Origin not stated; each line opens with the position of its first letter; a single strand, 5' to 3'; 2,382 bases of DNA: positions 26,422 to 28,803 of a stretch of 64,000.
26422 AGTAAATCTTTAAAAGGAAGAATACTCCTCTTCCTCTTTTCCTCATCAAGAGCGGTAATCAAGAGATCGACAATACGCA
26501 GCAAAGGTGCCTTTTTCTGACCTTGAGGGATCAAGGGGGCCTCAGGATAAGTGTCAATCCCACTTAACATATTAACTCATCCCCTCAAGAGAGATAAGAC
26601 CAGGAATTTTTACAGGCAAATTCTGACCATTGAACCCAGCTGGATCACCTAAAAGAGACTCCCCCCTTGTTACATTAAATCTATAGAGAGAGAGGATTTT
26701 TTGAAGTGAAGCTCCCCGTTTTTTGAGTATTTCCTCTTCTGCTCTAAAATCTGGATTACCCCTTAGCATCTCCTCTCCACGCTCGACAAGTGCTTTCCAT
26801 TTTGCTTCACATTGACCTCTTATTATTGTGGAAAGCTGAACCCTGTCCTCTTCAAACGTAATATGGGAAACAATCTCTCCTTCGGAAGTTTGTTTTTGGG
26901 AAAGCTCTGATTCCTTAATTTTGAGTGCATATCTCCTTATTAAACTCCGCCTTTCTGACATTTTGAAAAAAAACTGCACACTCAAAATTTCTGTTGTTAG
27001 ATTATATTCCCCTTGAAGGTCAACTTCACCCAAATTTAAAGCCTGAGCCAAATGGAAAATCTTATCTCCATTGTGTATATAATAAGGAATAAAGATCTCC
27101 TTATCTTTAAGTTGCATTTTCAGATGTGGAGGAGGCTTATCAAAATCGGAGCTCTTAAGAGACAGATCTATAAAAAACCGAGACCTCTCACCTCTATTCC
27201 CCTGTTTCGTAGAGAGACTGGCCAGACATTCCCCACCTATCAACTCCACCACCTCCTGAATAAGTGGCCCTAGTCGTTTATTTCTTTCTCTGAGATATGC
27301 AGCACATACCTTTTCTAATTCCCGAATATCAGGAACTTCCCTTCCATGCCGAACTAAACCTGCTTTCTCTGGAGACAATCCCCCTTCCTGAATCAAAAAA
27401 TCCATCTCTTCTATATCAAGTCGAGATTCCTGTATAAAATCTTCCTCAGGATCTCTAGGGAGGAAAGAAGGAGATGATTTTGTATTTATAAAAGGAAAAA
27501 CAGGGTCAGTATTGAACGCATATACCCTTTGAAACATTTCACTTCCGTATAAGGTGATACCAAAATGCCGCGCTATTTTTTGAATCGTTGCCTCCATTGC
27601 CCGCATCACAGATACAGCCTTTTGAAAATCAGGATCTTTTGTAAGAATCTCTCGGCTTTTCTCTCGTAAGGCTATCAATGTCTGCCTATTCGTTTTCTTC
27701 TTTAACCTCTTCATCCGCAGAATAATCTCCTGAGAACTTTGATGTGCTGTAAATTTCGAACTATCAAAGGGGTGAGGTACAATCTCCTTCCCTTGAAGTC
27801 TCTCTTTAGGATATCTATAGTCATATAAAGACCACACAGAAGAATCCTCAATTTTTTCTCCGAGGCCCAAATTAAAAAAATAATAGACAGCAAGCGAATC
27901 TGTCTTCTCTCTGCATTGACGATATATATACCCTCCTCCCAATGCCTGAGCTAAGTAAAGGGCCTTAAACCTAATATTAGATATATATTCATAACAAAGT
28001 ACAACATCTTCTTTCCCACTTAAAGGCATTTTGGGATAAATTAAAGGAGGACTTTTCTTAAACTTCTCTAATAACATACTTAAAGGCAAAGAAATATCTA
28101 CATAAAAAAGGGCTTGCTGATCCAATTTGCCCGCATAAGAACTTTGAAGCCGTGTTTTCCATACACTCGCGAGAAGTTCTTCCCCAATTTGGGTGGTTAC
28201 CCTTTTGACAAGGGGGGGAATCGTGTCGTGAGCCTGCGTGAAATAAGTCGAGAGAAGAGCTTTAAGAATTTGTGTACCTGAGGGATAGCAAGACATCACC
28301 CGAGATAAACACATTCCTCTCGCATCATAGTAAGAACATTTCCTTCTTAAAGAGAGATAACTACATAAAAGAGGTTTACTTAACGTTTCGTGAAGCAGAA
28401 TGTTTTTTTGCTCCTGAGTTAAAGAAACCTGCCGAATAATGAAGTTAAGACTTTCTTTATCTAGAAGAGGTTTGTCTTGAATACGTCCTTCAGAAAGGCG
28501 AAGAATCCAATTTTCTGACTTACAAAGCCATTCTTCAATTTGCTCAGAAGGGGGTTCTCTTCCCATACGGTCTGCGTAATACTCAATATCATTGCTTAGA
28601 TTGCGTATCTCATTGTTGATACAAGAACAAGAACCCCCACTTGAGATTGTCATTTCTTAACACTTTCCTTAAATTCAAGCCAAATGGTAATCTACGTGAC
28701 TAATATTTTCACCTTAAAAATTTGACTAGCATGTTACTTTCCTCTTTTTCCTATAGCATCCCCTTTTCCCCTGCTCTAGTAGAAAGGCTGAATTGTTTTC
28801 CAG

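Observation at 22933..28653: Three translationally coupled, module-shuffled ORFan paralogs heading a 14-kb co-directional gene array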

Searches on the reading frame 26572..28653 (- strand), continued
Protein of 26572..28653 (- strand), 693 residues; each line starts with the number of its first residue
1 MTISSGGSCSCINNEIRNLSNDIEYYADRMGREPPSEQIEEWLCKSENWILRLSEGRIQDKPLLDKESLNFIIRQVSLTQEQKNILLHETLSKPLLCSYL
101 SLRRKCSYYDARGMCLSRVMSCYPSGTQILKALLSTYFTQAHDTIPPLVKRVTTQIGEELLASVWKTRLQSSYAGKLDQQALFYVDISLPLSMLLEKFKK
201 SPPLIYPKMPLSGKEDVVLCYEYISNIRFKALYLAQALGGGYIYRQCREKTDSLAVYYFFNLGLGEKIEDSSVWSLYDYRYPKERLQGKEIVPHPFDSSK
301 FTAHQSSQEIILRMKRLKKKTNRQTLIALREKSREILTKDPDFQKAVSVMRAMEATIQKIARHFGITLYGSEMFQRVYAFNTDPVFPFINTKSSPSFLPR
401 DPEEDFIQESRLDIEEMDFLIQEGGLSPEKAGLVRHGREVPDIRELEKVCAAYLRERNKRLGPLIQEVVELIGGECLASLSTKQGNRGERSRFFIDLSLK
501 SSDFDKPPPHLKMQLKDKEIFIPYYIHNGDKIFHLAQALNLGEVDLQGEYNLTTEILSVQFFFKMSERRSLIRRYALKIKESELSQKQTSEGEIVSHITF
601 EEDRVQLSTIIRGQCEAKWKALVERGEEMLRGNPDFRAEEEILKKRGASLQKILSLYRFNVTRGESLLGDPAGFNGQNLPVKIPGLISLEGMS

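Call 83: find_related_loci(query=window:26575-28653:-, collection=metagenome_contigs, flank=10000)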
Query window:26575-28653:- (693 aa) in metagenome_contigs; peptide patterns used: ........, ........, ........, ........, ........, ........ (x = any residue, [..] = any of these).
239 stretches matched a pattern, but none encodes a relative of the query by tblastn (E <= 1e-3).

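Call 84: find_encoding_contigs(protein=P0018, flank=10000, max_places=4)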
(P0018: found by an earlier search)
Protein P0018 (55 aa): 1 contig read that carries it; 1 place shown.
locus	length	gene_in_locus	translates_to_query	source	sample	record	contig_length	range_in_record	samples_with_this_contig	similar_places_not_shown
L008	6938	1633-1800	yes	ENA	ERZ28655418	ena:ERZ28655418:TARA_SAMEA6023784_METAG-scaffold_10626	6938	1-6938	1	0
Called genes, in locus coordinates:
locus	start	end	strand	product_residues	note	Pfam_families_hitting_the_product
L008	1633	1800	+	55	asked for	-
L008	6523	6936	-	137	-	?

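Call 87: find_encoding_contigs(protein=P0015, flank=6000, max_places=2)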
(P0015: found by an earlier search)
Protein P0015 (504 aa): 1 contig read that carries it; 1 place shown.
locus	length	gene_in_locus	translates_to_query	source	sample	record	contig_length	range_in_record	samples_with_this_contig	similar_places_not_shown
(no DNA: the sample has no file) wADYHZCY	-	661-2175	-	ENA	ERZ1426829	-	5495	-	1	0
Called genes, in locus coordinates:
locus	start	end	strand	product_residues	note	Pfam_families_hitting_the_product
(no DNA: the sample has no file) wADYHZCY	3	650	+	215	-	?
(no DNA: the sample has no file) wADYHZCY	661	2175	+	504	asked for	-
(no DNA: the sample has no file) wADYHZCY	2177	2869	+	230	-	-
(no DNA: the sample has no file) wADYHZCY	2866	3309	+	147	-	-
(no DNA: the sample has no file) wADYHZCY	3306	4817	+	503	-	-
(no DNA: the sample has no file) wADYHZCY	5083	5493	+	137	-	?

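Call 88: find_encoding_contigs(protein=P0016, flank=6000, max_places=2)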
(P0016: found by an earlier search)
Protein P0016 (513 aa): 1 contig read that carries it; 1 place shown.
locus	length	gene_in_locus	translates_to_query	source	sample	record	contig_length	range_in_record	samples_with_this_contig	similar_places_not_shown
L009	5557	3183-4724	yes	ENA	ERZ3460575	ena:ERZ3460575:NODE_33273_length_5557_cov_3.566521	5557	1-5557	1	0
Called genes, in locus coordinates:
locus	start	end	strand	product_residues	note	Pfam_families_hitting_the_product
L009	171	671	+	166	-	PF13302:Acetyltransf_3 (weak), PF13523:Acetyltransf_8, PF00583:Acetyltransf_1 (weak), PF13508:Acetyltransf_7 (weak)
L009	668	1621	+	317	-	PF00583:Acetyltransf_1, PF13673:Acetyltransf_10, PF13508:Acetyltransf_7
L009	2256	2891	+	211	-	-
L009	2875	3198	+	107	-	-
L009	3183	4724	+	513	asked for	-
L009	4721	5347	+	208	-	-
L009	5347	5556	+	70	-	?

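Call 89: find_encoding_contigs(protein=P0007, flank=6000, max_places=2)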
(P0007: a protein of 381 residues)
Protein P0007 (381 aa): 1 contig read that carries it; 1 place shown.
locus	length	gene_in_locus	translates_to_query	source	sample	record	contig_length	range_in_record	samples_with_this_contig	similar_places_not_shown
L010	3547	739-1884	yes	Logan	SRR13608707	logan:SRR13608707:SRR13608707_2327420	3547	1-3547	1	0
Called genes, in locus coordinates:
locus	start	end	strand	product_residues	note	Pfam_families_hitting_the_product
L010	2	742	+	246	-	?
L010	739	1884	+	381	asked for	-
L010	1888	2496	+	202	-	-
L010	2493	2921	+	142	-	-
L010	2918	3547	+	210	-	?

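Call 96: search_solved_structures(query=L006:7903-8988:+, max_evalue=1)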
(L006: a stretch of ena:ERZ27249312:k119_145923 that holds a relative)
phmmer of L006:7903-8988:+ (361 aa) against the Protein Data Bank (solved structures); distinct sequences matched with E-value up to 1: 15.
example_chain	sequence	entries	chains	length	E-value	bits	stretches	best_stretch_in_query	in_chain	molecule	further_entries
3r2p_A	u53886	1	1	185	0.064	15.7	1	189-278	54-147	Apolipoprotein A-I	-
8p0s_A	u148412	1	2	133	0.074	15.5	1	234-319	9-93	Rho-associated protein kinase 1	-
3s84_A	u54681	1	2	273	0.23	13.9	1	182-278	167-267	Apolipoprotein A-IV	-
3k2s_A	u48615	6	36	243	0.28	13.6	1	191-278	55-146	Apolipoprotein A-I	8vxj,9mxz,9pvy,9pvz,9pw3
8eqs_C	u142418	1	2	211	0.38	13.2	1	194-277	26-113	Apolipoprotein A-I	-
7kjr_C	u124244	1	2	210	0.39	13.1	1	194-277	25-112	Apolipoprotein A-I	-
4v6m_A0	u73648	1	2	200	0.4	13.1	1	195-277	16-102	Apolipoprotein A-I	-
1av1_A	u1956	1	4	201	0.41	13.1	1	195-277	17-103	APOLIPOPROTEIN A-I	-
6pts_A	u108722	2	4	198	0.42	13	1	195-278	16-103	Apolipoprotein A-I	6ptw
7z3n_C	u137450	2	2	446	0.45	12.9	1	158-270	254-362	Putative ribosome associated protein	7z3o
2msc_A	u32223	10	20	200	0.47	12.9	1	195-278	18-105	Apolipoprotein A-I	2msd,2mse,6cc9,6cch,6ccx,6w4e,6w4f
2zpn_A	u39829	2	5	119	0.55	12.6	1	239-281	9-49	Autophagy-related protein 8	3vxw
3rui_B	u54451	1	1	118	0.57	12.6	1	239-281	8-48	Autophagy-related protein 8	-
2kq7_A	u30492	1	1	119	0.59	12.6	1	239-281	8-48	Autophagy-related protein 8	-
7brn_A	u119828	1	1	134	0.71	12.3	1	238-281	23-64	Autophagy-related protein 40,Autophagy-related protein 8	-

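Call 97: search_solved_structures(query=L010:1888-2496:+, max_evalue=1)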
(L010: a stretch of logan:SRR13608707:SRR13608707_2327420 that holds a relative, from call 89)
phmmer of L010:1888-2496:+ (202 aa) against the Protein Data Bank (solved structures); distinct sequences matched with E-value up to 1: 11.
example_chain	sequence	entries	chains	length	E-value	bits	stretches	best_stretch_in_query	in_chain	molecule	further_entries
7wsb_A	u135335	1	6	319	0.23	14.3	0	4-106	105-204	Verruculogen synthase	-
4y5s_A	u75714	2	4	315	0.29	14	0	4-106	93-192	Verruculogen synthase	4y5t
6oxh_A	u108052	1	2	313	0.29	14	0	4-106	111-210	Verruculogen synthase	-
9j1h_A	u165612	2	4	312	0.3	13.9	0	4-106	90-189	Verruculogen synthase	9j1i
7etk_A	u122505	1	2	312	0.31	13.9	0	4-106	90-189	Verruculogen synthase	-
7etl_A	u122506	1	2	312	0.31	13.9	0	4-106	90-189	Verruculogen synthase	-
7de0_B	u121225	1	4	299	0.33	13.8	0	4-106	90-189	FtmOx1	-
9ler_A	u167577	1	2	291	0.34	13.8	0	4-106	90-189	Verruculogen synthase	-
9les_A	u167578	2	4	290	0.34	13.8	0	4-106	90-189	Verruculogen synthase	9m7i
6oxj_A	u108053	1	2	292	0.4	13.5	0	4-106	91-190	Verruculogen synthase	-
5k26_A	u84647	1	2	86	0.53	13.1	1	79-143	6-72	Mitogen-activated protein kinase kinase kinase 11,Chimera protein of MLK3-SH3 and MIP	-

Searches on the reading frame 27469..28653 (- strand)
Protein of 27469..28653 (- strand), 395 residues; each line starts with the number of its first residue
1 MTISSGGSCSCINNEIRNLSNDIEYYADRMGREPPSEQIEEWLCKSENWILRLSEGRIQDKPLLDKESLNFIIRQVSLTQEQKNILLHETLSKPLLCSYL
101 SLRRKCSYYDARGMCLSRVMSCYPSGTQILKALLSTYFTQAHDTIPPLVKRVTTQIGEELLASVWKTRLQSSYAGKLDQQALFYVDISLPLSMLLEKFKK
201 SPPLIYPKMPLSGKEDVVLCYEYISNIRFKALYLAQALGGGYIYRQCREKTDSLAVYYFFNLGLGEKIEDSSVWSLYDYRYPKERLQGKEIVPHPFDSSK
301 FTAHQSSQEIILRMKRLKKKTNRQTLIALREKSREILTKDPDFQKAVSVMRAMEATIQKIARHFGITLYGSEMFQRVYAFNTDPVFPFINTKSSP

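Call 28: find_homologous_proteins(query=A2, max_evalue=0.01)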
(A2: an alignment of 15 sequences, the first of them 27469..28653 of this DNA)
Query A2 (15 sequences) (395 aa, profile of the alignment): 2 proteins with E <= 0.01 among 8000 candidates.
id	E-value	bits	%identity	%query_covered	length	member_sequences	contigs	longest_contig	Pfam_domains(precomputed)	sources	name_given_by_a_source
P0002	1.5e-202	692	100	100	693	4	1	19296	-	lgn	-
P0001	6.2e-170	584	31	67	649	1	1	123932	-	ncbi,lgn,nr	ncbi:MAG: hypothetical protein KBC64_00175 [Simkaniaceae bacterium]|nr:hypothetical protein [Simkani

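Call 39: predict_structure(alignment_id=A2)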
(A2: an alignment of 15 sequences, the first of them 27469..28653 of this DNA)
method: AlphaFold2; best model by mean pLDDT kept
length: 395 residues; sequences in the alignment: 15
mean_pLDDT: 80.8   pTM: 0.74
mean pLDDT of the five models: 80.8, 80.8, 79.7, 79.1, 78.8
residues with pLDDT >= 90: 200; 70-90: 96; 50-70: 70; < 50: 29
segments of 3 or more residues with pLDDT < 50: 1-7, 172-175, 210-218, 220-223
pLDDT, mean of each block of 10 residues (from residue 1): 42 90 93 94 96 81 88 93 92 94 92 93 93 94 93 94 77 56 89 87 62 45 58 88 75 77 58 69 63 57 57 82 95 96 96 94 88 84 91 50
secondary structure, 60 per line:
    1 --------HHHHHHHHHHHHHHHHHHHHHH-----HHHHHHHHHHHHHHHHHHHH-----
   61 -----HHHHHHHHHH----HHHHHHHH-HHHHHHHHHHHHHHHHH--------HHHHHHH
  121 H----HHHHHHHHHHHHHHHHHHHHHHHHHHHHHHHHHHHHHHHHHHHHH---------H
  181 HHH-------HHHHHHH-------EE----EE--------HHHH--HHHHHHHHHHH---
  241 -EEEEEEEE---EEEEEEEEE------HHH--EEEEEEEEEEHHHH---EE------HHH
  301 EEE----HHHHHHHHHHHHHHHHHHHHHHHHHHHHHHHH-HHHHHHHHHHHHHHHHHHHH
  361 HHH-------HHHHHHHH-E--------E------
elements in order: H9-30 H36-55 H66-75 H80-87 H89-105 H114-121 H126-170 H180-183 H191-197 H221-224 H227-237 E242-249 E253-261 E273-282 H283-286 E301-303 H308-339 H341-363 H371-378
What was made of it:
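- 28156..28641 (-): p693 module A (aa 5-166): helical domain ending in a 45-residue helix. AF2 pLDDT above 90, helices H9-170 (call 39).
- Unit 1 of p693 has pLDDT 80.8 and pTM 0.74 (call 39).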

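Call 41: fold_search(model_id=the predicted structure, library=pdb)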
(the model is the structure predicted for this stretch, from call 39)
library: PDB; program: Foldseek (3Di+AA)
matches with E <= 10: 186; with E <= 0.001: 0
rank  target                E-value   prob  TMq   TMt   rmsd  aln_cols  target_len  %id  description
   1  6pt2_A                4.3e-01  0.06  0.12  0.12  28.3       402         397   10  Crystal structure of the active delta opioid receptor in complex with the peptide agonist KGCHM07 (released 2019-12-11)
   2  3r6n_A                4.5e-01  0.03  0.09  0.08  40.4       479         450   13  Crystal structure of a rigid four spectrin repeat fragment of the human desmoplakin plakin domain (released 2011-05-11)
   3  7ue2_A                1.0e+00  0.06  0.12  0.15  28.1       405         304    9  Crystal structure of designed helical repeat protein RPB_PLP3_R6 bound to PLPx6 peptide (released 2023-03-29)
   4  6vfk_B                1.1e+00  0.08  0.14  0.17  29.3       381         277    9  De novo designed tetrahedral nanoparticle T33_dn10 displaying 4 copies of BG505-SOSIP trimer on the surface (released 2020-07-22)
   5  9mg8_A                1.1e+00  0.03  0.10  0.10  30.9       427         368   10  Crystal Structure of b-iTHR-110 (released 2025-12-17)
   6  8i4u_B                1.3e+00  0.02  0.11  0.10  36.8       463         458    8  Cryo-EM structure of 5-subunit Smc5/6 hinge region (released 2024-06-26)
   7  7mwr_A                1.4e+00  0.08  0.11  0.19  29.4       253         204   12  Structure of De Novo designed beta sheet heterodimer LHD101A53/B4 (released 2022-01-19)
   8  7mqa_SM               1.6e+00  0.11  0.09  0.12  15.7        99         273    6  Cryo-EM structure of the human SSU processome, state post-A1 (released 2021-09-22)
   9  4q6l                  1.8e+00  0.13  0.08  0.18   7.3        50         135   20  LpoB C-terminal domain from Salmonella enterica (Native) (released 2014-05-14)
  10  3iq2_A                1.8e+00  0.03  0.06  0.16  19.5       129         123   15  Human sorting nexin 7, phox homology (PX) domain (released 2009-09-08)
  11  5hfu_A                1.8e+00  0.03  0.12  0.07  23.6       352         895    9  Crystal Structure of Human Hexokinase 2 with cmpd 27, a 2-amido-6-benzenesulfonamide glucosamine (released 2016-03-30)
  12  5hex_A                1.9e+00  0.03  0.10  0.05  22.4       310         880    7  Crystal Structure of Human Hexokinase 2 with cmpd 30, a 2-amino-6-benzenesulfonamide glucosamine (released 2016-03-30)
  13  6rh0_A                2.0e+00  0.01  0.08  0.10  31.0       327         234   10  Revisiting pH-gated conformational switch. Complex HK853-RR468 pH 5.5 (released 2020-02-19)
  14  2bbh                  2.2e+00  0.07  0.10  0.16  19.4       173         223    6  X-ray structure of T.maritima CorA soluble domain (released 2005-12-13)
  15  4gs0_B                2.2e+00  0.04  0.08  0.11  21.3       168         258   12  Crystal structure of SHP1 catalytic domain with JAK1 activation loop peptide (released 2012-12-19)
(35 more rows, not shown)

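Call 53: search_solved_structures(query=A2, max_evalue=10)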
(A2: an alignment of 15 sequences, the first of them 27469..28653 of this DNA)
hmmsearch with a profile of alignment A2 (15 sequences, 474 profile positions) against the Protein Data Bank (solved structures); distinct sequences matched with E-value up to 10: 11.
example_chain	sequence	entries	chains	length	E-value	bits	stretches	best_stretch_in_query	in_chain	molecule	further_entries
5aj4_Ac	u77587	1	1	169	0.12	14.5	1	315-418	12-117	MITORIBOSOMAL PROTEIN MS25, MRPS25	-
5aj3_c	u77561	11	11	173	0.12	14.4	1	315-418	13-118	MITORIBOSOMAL PROTEIN MS25, MRPS25 | Mitochondrial ribosomal protein S25 | Interferon alpha-inducible protein 6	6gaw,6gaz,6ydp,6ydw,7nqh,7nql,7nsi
3w92_A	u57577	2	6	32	0.4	12.7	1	27-54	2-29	Thioester coiled coil peptide | Coiled coil peptide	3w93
8x5p_A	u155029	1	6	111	0.47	12.5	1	21-117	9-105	Spike protein S2,EK1 peptide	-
3m06_A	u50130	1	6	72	0.75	11.8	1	28-79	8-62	TNF receptor-associated factor 2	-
3m0a_A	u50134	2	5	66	0.81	11.7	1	28-77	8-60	TNF receptor-associated factor 2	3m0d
7by6_B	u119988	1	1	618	0.83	11.7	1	179-246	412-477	Phenylalanyl-tRNA synthetase beta chain, putative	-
3w8v_A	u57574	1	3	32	0.95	11.5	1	27-54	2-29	GCN4n coiled coil peptide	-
8j62_C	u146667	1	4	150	1.9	10.5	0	321-363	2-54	Viral infectivity factor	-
4qkw_A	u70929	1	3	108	3.3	9.7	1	20-101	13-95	Muscle-related coiled-coil protein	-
4f7g_B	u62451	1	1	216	5.2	9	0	8-76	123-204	Talin-1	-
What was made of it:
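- On T3SS needle-tip proteins (LcrV/PcrV/IpaD/SipD): The profile search against PDB sequences gave nothing below E 0.1 (call 53).
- The profile search against PDB sequences found nothing (call 53).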

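Call 72: fold_search(model_id=the predicted structure, library=viral)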
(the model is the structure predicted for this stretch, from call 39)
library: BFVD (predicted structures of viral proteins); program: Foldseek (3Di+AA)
matches with E <= 10: 484; with E <= 0.001: 0
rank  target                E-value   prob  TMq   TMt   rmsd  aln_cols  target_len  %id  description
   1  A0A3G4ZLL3            1.3e-02  0.82  0.27  0.13  19.5       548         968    9  Uncharacterized protein [Terrestrivirus sp.]
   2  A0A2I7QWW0            2.9e-02  0.75  0.14  0.28  20.5       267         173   10  (no name in the UniProt tables at hand)
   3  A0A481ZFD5            2.0e-01  0.60  0.23  0.12  18.1       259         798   16  Uncharacterized protein [Pithovirus LCPAC406]
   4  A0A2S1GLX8            2.3e-01  0.30  0.09  0.27  16.2       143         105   10  DUF7355 domain-containing protein [Erwinia phage Cronus]
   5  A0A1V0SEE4            3.6e-01  0.08  0.11  0.16  21.8       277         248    9  Uncharacterized protein [Indivirus ILV1]
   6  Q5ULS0                3.8e-01  0.06  0.08  0.15  19.6       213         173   13  Orf44 [Lactobacillus phage LP65]
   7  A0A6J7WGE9            4.2e-01  0.13  0.09  0.12  16.4       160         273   11  Essential recombination function protein [uncultured Caudovirales phage]
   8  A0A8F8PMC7            4.6e-01  0.25  0.11  0.23  24.0       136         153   10  Uncharacterized protein [Clandestinovirus]
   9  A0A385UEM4            4.6e-01  0.10  0.07  0.16  25.6       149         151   13  Uncharacterized protein [Corynebacterium phage Juicebox]
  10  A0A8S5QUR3            4.8e-01  0.33  0.10  0.12  31.9       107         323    9  Uncharacterized protein [Siphoviridae sp. ctzSN25]
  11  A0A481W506            5.1e-01  0.14  0.12  0.11  19.6       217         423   12  Uncharacterized protein [Pseudomonas phage Psa21]
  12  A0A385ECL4            5.3e-01  0.14  0.07  0.26  24.7       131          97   12  Uncharacterized protein [Caulobacter phage CcrBL10]
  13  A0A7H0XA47            5.3e-01  0.11  0.09  0.14  24.1       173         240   10  (no name in the UniProt tables at hand)
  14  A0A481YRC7            5.6e-01  0.18  0.26  0.11  23.9       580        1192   11  SF-assemblin/beta giardin [Marseillevirus LCMAC101]
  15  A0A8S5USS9            5.8e-01  0.11  0.12  0.06  13.6       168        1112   11  Uncharacterized protein [Myoviridae sp. ctijX18]
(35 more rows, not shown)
